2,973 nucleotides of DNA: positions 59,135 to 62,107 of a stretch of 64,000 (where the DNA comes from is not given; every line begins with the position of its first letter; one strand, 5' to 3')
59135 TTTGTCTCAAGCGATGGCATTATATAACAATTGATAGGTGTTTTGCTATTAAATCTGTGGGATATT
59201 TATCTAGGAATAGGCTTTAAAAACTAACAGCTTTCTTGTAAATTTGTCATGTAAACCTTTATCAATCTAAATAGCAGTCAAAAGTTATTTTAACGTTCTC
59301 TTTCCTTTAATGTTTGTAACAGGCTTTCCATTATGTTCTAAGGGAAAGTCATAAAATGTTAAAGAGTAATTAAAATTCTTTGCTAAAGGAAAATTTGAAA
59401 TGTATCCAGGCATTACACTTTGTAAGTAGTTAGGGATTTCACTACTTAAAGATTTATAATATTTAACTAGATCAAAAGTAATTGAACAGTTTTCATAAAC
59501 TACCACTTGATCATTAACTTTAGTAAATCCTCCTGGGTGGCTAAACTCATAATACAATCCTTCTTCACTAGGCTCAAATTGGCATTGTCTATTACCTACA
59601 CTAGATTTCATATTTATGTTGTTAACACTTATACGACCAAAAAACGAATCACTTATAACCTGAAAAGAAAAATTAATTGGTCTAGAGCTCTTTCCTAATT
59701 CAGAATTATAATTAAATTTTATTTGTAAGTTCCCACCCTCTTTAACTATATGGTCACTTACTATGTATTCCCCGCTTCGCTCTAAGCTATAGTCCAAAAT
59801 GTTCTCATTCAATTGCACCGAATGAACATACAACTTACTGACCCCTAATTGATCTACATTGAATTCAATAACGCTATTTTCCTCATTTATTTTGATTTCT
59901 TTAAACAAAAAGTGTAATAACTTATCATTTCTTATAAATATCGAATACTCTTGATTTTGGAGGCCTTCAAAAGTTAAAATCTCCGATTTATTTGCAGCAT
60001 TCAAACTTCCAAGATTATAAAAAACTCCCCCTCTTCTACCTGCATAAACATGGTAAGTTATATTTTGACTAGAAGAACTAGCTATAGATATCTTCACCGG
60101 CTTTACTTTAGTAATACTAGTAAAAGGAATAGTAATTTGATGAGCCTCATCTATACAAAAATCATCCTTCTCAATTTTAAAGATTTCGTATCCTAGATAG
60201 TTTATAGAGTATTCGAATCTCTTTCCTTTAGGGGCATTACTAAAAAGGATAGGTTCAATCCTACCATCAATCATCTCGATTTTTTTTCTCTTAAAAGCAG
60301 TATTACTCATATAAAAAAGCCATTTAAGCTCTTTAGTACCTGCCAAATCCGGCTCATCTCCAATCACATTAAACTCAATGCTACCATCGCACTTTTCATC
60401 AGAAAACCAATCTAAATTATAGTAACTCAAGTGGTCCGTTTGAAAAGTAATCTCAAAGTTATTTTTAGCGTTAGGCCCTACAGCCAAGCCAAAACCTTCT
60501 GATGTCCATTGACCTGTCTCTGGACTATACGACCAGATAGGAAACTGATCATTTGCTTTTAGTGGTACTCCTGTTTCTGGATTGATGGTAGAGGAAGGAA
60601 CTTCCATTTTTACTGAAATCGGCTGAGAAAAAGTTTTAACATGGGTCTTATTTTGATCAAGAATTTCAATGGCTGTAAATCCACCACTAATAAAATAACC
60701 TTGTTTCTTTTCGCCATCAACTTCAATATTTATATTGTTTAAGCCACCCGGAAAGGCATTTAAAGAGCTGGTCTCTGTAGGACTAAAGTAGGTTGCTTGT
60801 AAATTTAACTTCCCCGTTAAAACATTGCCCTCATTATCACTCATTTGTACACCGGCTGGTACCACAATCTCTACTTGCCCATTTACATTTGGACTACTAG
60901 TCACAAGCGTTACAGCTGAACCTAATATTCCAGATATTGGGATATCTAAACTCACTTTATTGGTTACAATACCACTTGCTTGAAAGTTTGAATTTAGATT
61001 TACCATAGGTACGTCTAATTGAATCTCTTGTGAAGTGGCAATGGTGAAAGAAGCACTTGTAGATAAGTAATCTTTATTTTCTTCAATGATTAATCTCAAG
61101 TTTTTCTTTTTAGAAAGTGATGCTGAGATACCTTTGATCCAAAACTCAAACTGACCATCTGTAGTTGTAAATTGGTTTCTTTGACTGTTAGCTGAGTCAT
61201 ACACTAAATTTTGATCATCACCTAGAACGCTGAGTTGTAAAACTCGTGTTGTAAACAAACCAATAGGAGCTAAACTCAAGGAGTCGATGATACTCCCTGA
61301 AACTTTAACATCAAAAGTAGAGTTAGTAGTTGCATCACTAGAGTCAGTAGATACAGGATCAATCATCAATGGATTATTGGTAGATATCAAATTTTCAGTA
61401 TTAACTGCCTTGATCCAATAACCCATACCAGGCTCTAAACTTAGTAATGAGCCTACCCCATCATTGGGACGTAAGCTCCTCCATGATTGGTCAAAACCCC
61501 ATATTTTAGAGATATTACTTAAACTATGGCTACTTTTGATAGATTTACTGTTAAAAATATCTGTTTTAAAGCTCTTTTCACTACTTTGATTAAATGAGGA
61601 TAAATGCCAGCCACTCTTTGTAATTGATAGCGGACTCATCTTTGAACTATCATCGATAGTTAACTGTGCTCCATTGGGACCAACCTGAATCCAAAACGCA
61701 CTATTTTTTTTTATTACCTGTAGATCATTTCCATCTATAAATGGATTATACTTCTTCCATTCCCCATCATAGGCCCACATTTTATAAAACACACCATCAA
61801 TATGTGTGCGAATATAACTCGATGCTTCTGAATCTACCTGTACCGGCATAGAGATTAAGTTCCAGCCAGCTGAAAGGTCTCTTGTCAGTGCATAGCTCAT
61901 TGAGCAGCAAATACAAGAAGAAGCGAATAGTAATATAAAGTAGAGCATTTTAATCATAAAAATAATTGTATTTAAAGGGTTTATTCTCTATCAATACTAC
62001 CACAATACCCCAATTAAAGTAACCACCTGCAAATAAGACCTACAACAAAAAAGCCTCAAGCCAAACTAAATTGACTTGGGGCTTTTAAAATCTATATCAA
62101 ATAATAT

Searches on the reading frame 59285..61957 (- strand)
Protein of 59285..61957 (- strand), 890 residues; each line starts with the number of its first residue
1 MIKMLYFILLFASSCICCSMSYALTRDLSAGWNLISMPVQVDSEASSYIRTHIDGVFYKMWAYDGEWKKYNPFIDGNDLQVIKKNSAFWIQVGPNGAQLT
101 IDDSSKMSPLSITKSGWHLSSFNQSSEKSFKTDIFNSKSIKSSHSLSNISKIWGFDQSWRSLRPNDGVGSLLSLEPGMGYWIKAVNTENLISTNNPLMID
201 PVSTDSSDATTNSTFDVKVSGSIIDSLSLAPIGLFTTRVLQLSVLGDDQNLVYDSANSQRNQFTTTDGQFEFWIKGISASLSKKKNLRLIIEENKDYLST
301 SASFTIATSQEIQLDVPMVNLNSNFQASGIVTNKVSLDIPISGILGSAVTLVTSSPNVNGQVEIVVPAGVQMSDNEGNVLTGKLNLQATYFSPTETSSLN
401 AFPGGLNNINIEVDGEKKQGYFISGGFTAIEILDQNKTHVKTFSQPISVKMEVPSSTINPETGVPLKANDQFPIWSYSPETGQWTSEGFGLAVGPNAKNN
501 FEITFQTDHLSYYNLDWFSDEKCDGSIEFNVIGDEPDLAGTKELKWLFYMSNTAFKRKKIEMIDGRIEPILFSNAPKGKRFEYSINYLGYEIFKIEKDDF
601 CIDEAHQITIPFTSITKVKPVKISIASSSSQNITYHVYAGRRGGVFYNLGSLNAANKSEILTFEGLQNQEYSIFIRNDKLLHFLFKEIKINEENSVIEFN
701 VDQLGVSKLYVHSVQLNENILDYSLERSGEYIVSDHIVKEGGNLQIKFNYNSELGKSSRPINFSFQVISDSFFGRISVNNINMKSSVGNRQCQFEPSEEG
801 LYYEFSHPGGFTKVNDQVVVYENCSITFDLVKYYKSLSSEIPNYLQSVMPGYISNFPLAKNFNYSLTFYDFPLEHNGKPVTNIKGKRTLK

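Call 3: search_protein_families(library=pfam, proteins=[window:59285-61957:-], max_evalue=1)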
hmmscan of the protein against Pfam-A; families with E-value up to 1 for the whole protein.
window:59285-61957:- (890 aa): 1 family
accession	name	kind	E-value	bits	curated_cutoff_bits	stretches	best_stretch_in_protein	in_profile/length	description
PF10577.15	FAM171A1-2-B_N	-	1.3e-05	25.1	31.2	1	385-512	131-247/254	FAM171A1/A2/B, N-terminal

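Call 4: search_protein_families(library=ncbifam, proteins=[window:59285-61957:-], max_evalue=1)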
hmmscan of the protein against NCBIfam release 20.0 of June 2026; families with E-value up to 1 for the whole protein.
window:59285-61957:- (890 aa): 0 families

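Call 9: find_encoding_contigs(protein=window:59285-61957:-, flank=3000, max_places=4)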
Protein window:59285-61957:- (890 aa): 1 contig read that carries it; 1 place shown.
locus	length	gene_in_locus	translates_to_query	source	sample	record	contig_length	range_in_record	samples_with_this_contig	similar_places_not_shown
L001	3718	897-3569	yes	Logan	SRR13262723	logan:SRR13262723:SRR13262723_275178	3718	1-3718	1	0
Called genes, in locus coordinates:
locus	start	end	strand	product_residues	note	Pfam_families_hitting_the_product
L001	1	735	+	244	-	?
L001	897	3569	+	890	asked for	PF10577:FAM171A1-2-B_N (weak)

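Call 10: list_cluster_members(proteins=[window:59285-61957:-, window:52299-55013:+, window:55013-56512:+])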
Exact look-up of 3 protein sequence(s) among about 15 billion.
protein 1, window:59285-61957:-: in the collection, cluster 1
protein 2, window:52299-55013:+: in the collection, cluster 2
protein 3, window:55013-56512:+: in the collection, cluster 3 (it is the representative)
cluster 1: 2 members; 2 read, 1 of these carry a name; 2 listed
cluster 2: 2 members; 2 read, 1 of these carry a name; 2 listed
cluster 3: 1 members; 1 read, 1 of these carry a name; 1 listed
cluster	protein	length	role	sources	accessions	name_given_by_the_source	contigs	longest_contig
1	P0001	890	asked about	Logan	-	-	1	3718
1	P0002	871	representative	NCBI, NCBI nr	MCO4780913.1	MAG: hypothetical protein KC646_01210 [Candidatus Cloacimonetes bacterium] | hypothetical protein [Candidatus Cloacimonadota bacterium]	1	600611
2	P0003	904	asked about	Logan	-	-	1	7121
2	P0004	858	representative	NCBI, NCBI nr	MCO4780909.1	MAG: DUF1800 family protein [Candidatus Cloacimonetes bacterium] | DUF1800 family protein [Candidatus Cloacimonadota bacterium]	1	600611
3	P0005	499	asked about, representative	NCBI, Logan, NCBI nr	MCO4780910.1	MAG: DUF1501 domain-containing protein [Candidatus Cloacimonetes bacterium] | DUF1501 domain-containing protein [Candidatus Cloacimonadota bacterium]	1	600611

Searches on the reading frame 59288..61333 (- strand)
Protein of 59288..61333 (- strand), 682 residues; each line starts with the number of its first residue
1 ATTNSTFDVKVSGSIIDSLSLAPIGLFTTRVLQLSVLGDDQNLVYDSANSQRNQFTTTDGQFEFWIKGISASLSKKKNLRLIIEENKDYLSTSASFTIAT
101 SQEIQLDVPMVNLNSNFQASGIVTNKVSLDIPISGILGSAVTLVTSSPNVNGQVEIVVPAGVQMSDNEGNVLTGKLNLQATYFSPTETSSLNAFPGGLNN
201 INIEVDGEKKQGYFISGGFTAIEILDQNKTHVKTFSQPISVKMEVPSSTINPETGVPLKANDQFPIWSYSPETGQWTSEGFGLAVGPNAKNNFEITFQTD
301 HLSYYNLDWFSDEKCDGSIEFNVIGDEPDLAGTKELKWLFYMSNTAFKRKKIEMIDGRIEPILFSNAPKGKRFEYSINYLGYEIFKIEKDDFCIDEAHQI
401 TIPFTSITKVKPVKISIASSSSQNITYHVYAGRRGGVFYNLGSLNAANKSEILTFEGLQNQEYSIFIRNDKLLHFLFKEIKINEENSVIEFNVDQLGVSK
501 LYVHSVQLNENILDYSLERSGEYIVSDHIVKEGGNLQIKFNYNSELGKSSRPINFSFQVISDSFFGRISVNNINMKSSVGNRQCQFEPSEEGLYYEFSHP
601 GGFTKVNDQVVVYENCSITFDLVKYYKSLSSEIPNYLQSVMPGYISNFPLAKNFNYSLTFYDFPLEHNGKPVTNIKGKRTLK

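Call 77: search_solved_structures(query=window:59288-61333:-, max_evalue=1)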
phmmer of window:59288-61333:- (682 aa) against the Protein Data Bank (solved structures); distinct sequences matched with E-value up to 1: 2.
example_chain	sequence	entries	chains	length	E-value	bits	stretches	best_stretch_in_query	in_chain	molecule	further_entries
9y6n_A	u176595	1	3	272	0.69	11.6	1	190-284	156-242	Protein FAM171A2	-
21tv_A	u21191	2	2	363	0.81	11.4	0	560-610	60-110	Ozoralizumab (OZR) | anti-TNF-alpha nanobodies, TNF30, derived from Ozoralizumab (OZR)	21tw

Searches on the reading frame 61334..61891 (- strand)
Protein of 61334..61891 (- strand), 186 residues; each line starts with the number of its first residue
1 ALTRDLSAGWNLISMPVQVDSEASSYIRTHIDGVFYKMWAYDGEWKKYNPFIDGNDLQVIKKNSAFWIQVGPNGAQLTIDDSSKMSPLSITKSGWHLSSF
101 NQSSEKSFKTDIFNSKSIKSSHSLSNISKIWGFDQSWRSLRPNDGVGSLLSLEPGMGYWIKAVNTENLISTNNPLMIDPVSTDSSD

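Call 7: find_homologous_proteins(query=window:61355-61885:-, max_evalue=0.01)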
Query seq(177 aa): 15 candidates shared short words with the query, none scored E <= 0.01.

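Call 8: search_solved_structures(query=window:61355-61885:-, max_evalue=10)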
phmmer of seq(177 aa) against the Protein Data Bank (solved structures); distinct sequences matched with E-value up to 10: 2.
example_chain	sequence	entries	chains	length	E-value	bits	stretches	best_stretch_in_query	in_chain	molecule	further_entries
22kk_C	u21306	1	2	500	0.77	13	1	110-175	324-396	Butyrophilin-like protein 8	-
3cdl_A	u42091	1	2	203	1.1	12.6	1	38-88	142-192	Transcriptional regulator AefR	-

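Call 21: predict_structure(protein=window:61334-61891:-)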
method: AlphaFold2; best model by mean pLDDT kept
length: 186 residues; sequences in the alignment: 1
mean_pLDDT: 36.2   pTM: 0.28
mean pLDDT of the five models: 36.2, 31.1, 30.7, 28.0, 25.6
residues with pLDDT >= 90: 0; 70-90: 0; 50-70: 9; < 50: 177
segments of 3 or more residues with pLDDT < 50: 1-35, 40-46, 49-65, 69-186
pLDDT, mean of each block of 10 residues (from residue 1): 43 45 41 47 46 39 47 45 39 39 37 30 24 26 27 27 27 27 30
secondary structure, 60 per line:
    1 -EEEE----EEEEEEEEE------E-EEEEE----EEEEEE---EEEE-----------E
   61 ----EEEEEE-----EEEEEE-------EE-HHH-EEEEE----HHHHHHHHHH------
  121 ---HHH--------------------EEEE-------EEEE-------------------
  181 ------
elements in order: E2-5 E10-18 E27-31 E36-41 E45-48 E65-70 E76-81 E96-100 H105-114 E147-150 E158-161

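Call 32: find_homologous_proteins(query=A3, max_evalue=0.00001)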
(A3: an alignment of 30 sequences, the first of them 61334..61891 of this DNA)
Query A3 (30 sequences) (186 aa, profile of the alignment): 214 proteins with E <= 0.00001 among 2235 candidates; the best 120 are listed.
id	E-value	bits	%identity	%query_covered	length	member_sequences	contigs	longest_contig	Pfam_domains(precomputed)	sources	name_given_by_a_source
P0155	5.4e-52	194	30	85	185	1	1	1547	-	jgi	jgi:hypothetical protein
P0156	1.0e-50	190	34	84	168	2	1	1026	-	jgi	-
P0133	3.1e-49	185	31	87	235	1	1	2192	-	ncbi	-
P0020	4.0e-49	184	29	88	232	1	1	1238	-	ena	-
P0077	1.9e-47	179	30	87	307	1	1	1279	PF02412.24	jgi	-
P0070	3.9e-47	178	33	87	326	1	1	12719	-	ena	-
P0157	1.1e-46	177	28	83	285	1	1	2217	-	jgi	jgi:hypothetical protein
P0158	1.3e-46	176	29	86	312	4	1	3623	-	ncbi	-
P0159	1.3e-46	176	30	84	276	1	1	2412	-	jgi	-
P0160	2.8e-46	175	29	86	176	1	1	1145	-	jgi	-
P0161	3.8e-46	175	30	84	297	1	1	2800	PF22902.3,PF13620.13,PF22904.4,PF17210.10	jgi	jgi:hypothetical protein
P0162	7.0e-46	174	32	84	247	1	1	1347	-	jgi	jgi:hypothetical protein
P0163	8.6e-46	174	30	87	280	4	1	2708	-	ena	-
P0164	1.8e-45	173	27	83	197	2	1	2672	-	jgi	jgi:hypothetical protein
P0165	2.2e-45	172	30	87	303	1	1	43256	-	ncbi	-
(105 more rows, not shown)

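Call 33: search_solved_structures(query=A3, max_evalue=10, show_alignments=2)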
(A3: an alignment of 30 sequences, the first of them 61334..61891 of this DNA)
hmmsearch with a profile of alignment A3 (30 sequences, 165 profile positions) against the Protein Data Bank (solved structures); distinct sequences matched with E-value up to 10: 1.
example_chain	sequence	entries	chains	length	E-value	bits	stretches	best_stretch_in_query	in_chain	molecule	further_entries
6vbk_A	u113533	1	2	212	1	12.3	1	23-96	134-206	Lon211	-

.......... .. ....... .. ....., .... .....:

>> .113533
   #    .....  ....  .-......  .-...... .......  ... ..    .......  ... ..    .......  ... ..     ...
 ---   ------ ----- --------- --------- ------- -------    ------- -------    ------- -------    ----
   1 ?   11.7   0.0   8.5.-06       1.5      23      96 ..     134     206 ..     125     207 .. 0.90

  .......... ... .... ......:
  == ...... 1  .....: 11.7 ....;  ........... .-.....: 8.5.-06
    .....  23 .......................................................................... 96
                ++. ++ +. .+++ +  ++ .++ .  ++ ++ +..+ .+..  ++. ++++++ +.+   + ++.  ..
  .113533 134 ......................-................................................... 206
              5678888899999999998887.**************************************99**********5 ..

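Call 44: predict_structure(alignment_id=A3)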
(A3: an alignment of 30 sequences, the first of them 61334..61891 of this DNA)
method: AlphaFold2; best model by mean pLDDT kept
length: 186 residues; sequences in the alignment: 30
mean_pLDDT: 95.1   pTM: 0.89
mean pLDDT of the five models: 95.1, 94.2, 93.6, 93.6, 93.0
residues with pLDDT >= 90: 171; 70-90: 11; 50-70: 3; < 50: 1
segments of 3 or more residues with pLDDT < 50: none
pLDDT, mean of each block of 10 residues (from residue 1): 96 94 97 98 97 96 97 97 93 97 94 94 97 97 96 97 97 96 64
secondary structure, 60 per line:
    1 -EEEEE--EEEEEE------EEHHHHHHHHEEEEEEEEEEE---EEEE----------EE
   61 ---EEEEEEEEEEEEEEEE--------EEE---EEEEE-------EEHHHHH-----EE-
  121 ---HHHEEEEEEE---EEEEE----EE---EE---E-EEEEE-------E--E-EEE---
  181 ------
elements in order: E2-6 E9-14 H23-30 E31-41 E45-48 E64-79 E88-90 E94-98 H108-112 E127-133 E137-141 E158-162 E175-177

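Call 49: fold_search(model_id=the predicted structure, library=pdb)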
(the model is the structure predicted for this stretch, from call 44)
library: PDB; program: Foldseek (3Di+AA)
matches with E <= 10: 418; with E <= 0.001: 0
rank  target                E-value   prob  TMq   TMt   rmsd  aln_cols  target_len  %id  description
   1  5k9h                  4.7e-02  0.30  0.23  0.10  16.8       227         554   11  Crystal structure of a glycoside hydrolase 29 family member from an unknown rumen bacterium (released 2016-09-28)
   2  6ufi                  1.1e-01  0.13  0.20  0.11  18.0       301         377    6  W96Y Oxalate Decarboxylase (Bacillus subtilis) (released 2020-09-30)
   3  8hip_A                1.1e-01  0.13  0.18  0.07  16.6       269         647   10  dsRNA transporter (released 2023-11-29)
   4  2w0c_L                1.2e-01  0.15  0.20  0.13  19.2       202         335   11  X-ray structure of the entire lipid-containing bacteriophage PM2 (released 2008-09-23)
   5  3cdz_B                1.4e-01  0.10  0.18  0.07  19.4       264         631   11  Crystal structure of human factor VIII (released 2008-04-01)
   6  3avt_A                1.4e-01  0.08  0.17  0.05  14.6       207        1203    9  Structure of viral RNA polymerase complex 1 (released 2012-01-18)
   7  4met_A                1.6e-01  0.11  0.20  0.11  18.2       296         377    6  Assigning the EPR Fine Structure Parameters of the Mn(II) Centers in Bacillus subtilis Oxalate Decarboxylase by Site-D (released 2014-03-05)
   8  5hi0                  1.7e-01  0.13  0.21  0.12  18.1       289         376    7  The Substrate Binding Mode and Chemical Basis of a Reaction Specificity Switch in Oxalate Decarboxylase (released 2016-04-06)
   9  7vmx_B                1.7e-01  0.09  0.18  0.11  14.2       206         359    9  The Crystal Structure of EF-Tu and EF-Ts complex from Mycobacterium tuberculosis (released 2022-10-12)
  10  6l9i_A                2.0e-01  0.16  0.23  0.14  18.3       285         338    9  Crystal Structure of Lactobacillus farciminis Oxalate Decarboxylase Formate Complex (released 2021-01-20)
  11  5vg3_B                2.0e-01  0.06  0.17  0.10  18.0       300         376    7  Structure of Oxalate Decarboxylase from Bacillus subtilis at pH 4.6 (released 2017-10-18)
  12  5idb_A                2.2e-01  0.11  0.15  0.18  13.2       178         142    9  Crystal structure of CGL1 from Crassostrea gigas, mannose-bound form (CGL1/MAN2) (released 2016-07-06)
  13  2v09                  2.3e-01  0.10  0.20  0.11  18.2       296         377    6  SENS161-164DSSN mutant of Bacillus subtilis Oxalate Decarboxylase OxdC (released 2007-10-30)
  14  6l4c_A                2.4e-01  0.04  0.13  0.08  15.8       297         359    9  Crystal structure of vicilin from Corylus avellana (Hazelnut) (released 2019-12-04)
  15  1xb2_A                2.5e-01  0.07  0.17  0.11  16.1       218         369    9  Crystal Structure of Bos taurus mitochondrial Elongation Factor Tu/Ts Complex (released 2004-11-23)
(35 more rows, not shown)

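Call 56: fold_search(model_id=the predicted structure, library=viral)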
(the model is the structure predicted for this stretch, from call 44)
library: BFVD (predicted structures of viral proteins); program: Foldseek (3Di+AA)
matches with E <= 10: 424; with E <= 0.001: 1
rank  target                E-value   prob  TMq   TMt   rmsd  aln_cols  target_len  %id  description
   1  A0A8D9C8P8            4.1e-04  1.00  0.57  0.21   5.6       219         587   14  Putative hemin binding protein [uncultured marine phage]
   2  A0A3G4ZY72            2.4e-02  0.18  0.16  0.13  19.1       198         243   12  Uncharacterized protein [Gaeavirus sp.]
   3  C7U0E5                4.4e-02  0.20  0.22  0.14  17.2       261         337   10  (no name in the UniProt tables at hand)
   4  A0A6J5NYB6            4.8e-02  0.28  0.23  0.20  14.8       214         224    9  Uncharacterized protein [uncultured Caudovirales phage]
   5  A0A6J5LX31            6.9e-02  0.13  0.18  0.07  15.9       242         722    9  Uncharacterized protein [uncultured Caudovirales phage]
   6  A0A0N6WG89            1.1e-01  0.09  0.18  0.10  17.4       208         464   11  Virulence-associated VriC protein [Salmonella phage 38]
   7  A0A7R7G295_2          1.3e-01  0.05  0.13  0.04  22.3       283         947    9  (no name in the UniProt tables at hand)
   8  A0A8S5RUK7            1.5e-01  0.03  0.11  0.05  23.9       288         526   10  (no name in the UniProt tables at hand)
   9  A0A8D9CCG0            1.6e-01  0.11  0.19  0.07  18.7       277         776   10  Gp88 [uncultured marine phage]
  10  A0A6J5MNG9            2.0e-01  0.07  0.16  0.11  19.5       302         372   11  Uncharacterized protein [uncultured Caudovirales phage]
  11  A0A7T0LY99            2.6e-01  0.11  0.21  0.08  17.7       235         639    9  (no name in the UniProt tables at hand)
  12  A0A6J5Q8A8            3.0e-01  0.18  0.25  0.25  16.3       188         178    6  Uncharacterized protein [uncultured Caudovirales phage]
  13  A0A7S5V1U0            3.7e-01  0.12  0.25  0.06  18.1       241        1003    8  (no name in the UniProt tables at hand)
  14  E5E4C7                4.1e-01  0.07  0.15  0.17  15.7       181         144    7  Uncharacterized protein [Acinetobacter phage Acj61]
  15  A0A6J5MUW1            4.1e-01  0.02  0.12  0.08  21.0       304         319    8  Uncharacterized protein (Fragment) [uncultured Caudovirales phage]
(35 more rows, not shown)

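Call 63: search_protein_families(library=pfam, alignment_id=A3, max_evalue=5)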
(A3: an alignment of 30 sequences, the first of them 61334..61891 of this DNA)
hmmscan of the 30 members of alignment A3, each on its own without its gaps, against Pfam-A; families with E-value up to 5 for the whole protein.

A. member 1, window:61334-61891:- (186 aa): 0 families

B. families by the number of members that match (of 30 scanned): 28 families (the first 25 are shown)
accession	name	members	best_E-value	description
PF08410.15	DUF1737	4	0.0061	Domain of unknown function (DUF1737)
PF03495.19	Binary_toxB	1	0.00046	Clostridial binary toxin B/anthrax toxin PA Ca-binding domain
PF15702.11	HPS6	1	0.0018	Hermansky-Pudlak syndrome 6 protein N-terminal domain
PF16117.10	DUF4833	1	0.01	Domain of unknown function (DUF4833)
PF02012.26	BNR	1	0.011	BNR/Asp-box repeat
PF19536.4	POU2F1_C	1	0.025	POU domain, class 2, transcription factor 1 C-terminal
PF21860.1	Replitron_C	1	0.032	Replitron, C-terminal domain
PF01344.31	Kelch_1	1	0.034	Kelch motif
PF24435.1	RRM_NFXL1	1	0.047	NFXL1 RRM-like domain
PF05321.16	HHA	1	0.061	Haemolysin expression modulating protein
PF10713.14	DUF2509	1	0.067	Protein of unknown function (DUF2509)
PF18224.6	ToxB_N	1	0.079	ToxB N-terminal domain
PF23438.1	DUF7123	1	0.097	Domain of unknown function (DUF7123)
PF07646.21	Kelch_2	1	0.11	Kelch motif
PF13198.11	DUF4014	1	0.13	Protein of unknown function (DUF4014)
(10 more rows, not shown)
